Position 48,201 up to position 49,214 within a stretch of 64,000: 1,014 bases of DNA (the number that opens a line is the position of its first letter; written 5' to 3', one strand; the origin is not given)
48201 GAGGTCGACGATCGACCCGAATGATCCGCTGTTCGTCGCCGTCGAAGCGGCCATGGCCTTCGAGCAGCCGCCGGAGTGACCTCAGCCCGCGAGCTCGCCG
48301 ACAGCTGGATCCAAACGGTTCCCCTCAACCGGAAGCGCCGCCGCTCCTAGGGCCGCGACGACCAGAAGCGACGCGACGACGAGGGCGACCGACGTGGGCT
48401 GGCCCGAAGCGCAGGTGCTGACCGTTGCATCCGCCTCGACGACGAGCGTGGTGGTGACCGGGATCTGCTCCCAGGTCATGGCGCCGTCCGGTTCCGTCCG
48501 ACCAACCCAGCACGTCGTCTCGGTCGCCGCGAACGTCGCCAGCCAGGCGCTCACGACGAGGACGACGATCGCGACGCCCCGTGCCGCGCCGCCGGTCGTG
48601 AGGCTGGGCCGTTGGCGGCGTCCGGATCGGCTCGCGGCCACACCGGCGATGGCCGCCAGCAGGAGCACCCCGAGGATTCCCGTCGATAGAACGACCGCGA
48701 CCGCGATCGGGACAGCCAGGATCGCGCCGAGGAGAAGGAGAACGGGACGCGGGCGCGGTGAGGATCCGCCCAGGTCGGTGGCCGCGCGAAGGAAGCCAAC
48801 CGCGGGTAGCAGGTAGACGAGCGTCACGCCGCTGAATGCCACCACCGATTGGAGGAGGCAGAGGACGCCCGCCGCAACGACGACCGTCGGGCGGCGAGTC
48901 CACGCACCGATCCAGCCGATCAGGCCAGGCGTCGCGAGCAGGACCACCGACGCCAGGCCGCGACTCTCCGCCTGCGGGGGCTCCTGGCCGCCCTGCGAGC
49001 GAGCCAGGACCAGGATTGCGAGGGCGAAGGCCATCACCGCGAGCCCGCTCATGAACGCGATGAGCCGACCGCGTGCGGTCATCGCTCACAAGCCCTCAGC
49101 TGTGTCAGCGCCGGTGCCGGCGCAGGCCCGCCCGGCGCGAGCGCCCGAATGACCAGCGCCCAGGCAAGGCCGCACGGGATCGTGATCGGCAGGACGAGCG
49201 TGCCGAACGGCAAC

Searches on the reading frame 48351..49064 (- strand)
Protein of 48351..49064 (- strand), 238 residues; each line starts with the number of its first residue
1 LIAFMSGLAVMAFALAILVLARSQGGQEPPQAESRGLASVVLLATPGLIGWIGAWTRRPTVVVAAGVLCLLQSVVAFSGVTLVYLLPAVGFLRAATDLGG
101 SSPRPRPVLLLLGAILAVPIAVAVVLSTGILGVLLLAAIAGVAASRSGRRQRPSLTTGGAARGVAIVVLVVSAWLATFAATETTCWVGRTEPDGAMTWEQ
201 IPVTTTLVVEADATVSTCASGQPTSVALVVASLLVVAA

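Call 65: search_protein_families(library=pfam, max_evalue=0.01, proteins=[window:48351-49064:-])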
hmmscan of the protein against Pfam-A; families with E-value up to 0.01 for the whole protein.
seq(238 aa): 0 families
